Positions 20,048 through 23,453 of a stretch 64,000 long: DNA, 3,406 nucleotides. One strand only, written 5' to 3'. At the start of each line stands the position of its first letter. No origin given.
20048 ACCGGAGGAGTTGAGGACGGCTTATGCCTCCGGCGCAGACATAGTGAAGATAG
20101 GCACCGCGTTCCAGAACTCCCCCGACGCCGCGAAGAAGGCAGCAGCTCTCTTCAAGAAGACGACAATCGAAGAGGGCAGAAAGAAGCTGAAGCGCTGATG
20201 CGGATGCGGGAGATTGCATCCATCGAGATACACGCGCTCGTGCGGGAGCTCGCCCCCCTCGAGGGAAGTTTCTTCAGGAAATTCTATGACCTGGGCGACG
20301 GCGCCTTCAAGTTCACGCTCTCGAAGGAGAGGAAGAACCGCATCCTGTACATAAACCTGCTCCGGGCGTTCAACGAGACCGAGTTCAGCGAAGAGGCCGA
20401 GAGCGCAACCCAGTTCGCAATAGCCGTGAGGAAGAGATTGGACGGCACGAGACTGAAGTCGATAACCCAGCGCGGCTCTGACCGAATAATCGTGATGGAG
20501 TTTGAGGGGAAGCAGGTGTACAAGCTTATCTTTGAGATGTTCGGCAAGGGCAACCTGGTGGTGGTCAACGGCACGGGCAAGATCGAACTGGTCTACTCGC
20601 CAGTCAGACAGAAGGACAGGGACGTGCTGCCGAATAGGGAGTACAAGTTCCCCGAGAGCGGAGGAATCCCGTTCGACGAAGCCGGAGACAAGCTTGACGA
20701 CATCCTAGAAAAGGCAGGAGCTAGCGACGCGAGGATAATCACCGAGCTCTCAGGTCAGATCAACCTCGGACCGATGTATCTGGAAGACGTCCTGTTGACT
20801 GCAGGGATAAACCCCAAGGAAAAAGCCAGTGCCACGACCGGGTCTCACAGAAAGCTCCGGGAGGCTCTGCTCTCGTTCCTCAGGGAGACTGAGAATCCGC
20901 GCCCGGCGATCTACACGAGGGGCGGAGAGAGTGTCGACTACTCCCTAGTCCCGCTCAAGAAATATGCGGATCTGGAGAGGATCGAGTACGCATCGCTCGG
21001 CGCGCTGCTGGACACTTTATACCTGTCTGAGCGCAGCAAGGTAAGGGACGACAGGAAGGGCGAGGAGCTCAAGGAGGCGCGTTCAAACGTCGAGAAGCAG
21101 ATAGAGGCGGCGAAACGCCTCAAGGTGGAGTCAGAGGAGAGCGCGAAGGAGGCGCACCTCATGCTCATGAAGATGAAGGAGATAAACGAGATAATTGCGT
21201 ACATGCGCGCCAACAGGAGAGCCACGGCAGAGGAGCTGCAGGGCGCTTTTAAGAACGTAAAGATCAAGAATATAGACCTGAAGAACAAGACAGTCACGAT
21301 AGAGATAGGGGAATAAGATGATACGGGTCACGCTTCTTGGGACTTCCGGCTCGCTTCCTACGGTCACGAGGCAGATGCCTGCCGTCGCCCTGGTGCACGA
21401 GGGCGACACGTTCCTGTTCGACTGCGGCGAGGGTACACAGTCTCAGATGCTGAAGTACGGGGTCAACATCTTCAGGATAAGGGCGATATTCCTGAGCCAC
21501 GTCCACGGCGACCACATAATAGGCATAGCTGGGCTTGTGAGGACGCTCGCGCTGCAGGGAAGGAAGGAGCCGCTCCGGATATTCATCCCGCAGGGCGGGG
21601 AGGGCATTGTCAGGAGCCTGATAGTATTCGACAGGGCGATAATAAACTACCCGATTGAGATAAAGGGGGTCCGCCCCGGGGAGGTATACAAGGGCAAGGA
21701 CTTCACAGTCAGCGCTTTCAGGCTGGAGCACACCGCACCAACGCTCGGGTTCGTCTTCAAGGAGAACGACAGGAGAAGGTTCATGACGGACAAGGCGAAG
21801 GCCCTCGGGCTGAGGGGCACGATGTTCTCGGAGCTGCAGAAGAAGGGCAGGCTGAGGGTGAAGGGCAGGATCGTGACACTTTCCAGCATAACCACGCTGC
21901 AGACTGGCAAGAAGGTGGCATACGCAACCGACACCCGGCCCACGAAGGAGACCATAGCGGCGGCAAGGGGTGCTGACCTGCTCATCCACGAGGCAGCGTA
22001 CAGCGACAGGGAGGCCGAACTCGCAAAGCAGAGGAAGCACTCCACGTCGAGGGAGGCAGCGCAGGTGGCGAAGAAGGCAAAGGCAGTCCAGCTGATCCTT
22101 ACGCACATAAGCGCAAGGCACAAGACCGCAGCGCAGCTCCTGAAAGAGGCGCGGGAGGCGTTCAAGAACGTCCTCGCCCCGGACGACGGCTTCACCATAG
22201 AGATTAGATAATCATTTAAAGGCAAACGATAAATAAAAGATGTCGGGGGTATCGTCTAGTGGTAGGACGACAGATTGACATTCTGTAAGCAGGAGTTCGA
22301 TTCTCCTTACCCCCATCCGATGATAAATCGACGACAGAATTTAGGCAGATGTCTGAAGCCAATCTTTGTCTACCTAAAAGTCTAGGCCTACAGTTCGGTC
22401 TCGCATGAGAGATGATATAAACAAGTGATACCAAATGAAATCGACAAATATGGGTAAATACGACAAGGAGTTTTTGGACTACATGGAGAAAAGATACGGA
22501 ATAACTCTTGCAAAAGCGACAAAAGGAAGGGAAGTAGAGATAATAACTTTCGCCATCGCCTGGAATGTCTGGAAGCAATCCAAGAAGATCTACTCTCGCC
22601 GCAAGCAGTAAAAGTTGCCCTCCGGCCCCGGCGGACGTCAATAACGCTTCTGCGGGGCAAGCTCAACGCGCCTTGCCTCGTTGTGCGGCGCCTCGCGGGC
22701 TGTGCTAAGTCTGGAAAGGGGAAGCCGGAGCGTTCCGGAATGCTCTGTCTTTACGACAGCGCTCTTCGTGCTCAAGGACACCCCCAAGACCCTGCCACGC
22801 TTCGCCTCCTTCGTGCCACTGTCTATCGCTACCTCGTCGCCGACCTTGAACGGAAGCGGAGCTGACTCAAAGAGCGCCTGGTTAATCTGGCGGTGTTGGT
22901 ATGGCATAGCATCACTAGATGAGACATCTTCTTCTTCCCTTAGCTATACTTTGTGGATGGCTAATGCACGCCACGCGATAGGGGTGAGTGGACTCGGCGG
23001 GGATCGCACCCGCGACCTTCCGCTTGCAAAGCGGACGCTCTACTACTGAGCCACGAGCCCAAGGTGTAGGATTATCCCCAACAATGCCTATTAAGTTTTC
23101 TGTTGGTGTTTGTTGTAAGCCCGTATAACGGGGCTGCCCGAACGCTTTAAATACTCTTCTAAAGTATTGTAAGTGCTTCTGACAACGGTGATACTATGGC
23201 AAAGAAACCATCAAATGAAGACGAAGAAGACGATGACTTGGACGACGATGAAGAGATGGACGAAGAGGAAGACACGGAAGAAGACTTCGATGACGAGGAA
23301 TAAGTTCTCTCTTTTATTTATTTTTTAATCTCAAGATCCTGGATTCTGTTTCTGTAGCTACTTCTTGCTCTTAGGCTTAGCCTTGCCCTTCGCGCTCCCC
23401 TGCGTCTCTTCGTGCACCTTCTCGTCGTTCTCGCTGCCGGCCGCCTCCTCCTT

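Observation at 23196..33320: Candidate undescribed envelope module: giant surface protein plus hyper-basic membrane partner, bracketed by two micro-ORFs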

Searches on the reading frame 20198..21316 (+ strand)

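Call 6: search_protein_families(library=pfam, proteins=[window:20198-21316:+], max_evalue=0.01)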
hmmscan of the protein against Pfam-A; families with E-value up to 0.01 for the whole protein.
window:20198-21316:+ (372 aa): 1 family
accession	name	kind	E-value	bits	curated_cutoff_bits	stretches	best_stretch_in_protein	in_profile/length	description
PF05833.16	NFACT_N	-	3.6e-39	135.3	31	1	9-346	3-356/456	NFACT N-terminal and middle domains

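Call 7: search_protein_families(library=ncbifam, proteins=[window:20198-21316:+], max_evalue=0.01)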
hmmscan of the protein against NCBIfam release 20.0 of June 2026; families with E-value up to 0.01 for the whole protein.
window:20198-21316:+ (372 aa): 2 families
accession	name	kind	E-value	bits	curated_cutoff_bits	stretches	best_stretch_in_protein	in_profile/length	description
NF041120.1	RqcH_arch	equivalog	1.8e-58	198.9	400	1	8-371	2-377/645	ribosome rescue protein RqcH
NF038240.1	fibro_bind_EfbA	exception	1.7e-06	26.9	1025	1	67-361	69-363/567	fibronectin-binding protein EfbA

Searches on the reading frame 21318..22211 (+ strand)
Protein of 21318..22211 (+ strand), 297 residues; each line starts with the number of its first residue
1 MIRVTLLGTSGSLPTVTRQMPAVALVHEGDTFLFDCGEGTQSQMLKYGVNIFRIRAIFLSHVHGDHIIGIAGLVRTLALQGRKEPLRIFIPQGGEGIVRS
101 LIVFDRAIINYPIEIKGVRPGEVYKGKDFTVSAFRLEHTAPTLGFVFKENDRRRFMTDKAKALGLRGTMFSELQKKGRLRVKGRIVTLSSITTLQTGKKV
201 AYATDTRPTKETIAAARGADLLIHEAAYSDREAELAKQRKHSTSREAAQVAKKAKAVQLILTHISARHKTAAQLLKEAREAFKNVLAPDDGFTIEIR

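Call 6: search_protein_families(library=pfam, proteins=[window:21318-22211:+], max_evalue=0.01)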
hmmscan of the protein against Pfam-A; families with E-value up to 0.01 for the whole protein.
window:21318-22211:+ (297 aa): 4 families
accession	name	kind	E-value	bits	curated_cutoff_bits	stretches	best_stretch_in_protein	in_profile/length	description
PF12706.13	Lactamase_B_2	-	1.1e-23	84.3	27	2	32-155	3-138/200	Beta-lactamase superfamily domain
PF00753.33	Lactamase_B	-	9.5e-13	49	22.7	1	23-217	9-161/196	Metallo-beta-lactamase superfamily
PF13691.12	Lactamase_B_4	-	4.5e-07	29.8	27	1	17-67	10-61/63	tRNase Z endonuclease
PF23023.1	Anti-Pycsar_Apyc1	-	0.00041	20.3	50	1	24-76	23-76/250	Anti-Pycsar protein Apyc1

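Call 7: search_protein_families(library=ncbifam, proteins=[window:21318-22211:+], max_evalue=0.01)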
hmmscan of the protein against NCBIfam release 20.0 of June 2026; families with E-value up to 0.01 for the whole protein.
window:21318-22211:+ (297 aa): 17 families
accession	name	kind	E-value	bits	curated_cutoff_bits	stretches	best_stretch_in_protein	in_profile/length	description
NF000801.0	PRK00055.1-3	equivalog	6.7e-96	321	252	1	1-296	1-303/307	ribonuclease Z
TIGR02651.1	RNase_Z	equivalog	3e-92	308.9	292.95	1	4-296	2-302/302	ribonuclease Z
NF000805.0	PRK00055.2-3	equivalog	1.7e-62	211.4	416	1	5-285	7-288/307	ribonuclease Z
NF000800.0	PRK00055.1-1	equivalog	1.1e-59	201.9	398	1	4-286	3-295/305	ribonuclease Z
NF000804.0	PRK00055.2-1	equivalog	2e-56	191.3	402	1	4-290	6-293/306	ribonuclease Z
TIGR02649.1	true_RNase_BN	exception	5.7e-48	163.5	563.7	1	5-284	3-292/304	ribonuclease BN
NF002558.0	PRK02126.1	subfamily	7.1e-33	114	315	2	119-287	143-337/345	ribonuclease Z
NF041257.1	GntH_guanitoxin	equivalog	4.9e-26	91.5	333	2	2-94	13-109/374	guanitoxin biosynthesis MBL fold metallo-hydrolase GntH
NF041851.1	cyc_nuc_deg_phdiest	equivalog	2.5e-22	79.5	400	2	192-284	150-240/253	cyclic nucleotide-degrading phosphodiesterase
NF000806.0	PRK00055.2-4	equivalog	3.4e-18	65.8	363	2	1-108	1-111/280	ribonuclease Z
TIGR02650.1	RNase_Z_T_toga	equivalog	2.1e-15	56.7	507.05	1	29-284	18-265/277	ribonuclease Z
TIGR03307.1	PhnP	equivalog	9.6e-10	38.2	272.25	1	17-160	33-164/249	phosphonate metabolism protein PhnP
NF002553.0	PRK02113.1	equivalog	2.1e-08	33.9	386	1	22-146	37-160/252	MBL fold metallo-hydrolase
NF038231.1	MBL_Geo_Pelo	equivalog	6.3e-08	32.5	360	1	18-78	32-90/250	GPMC system MBL fold metallohydrolase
NF047979.1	lactonase_AidB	equivalog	0.00069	19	360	1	39-70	78-110/271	AidB family quorum-quenching N-acyl homoserine lactonase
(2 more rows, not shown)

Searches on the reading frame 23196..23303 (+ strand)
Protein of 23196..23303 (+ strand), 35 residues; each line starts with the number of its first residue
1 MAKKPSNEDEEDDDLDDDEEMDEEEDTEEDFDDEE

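Call 6: search_protein_families(library=pfam, proteins=[window:23196-23303:+], max_evalue=0.01)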
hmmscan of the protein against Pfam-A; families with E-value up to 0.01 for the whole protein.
window:23196-23303:+ (35 aa): 0 families

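Call 100: search_protein_families(library=pfam, proteins=[window:23196-23300:+], max_evalue=1)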
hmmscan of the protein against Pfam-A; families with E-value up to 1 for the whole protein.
seq(35 aa): 0 families
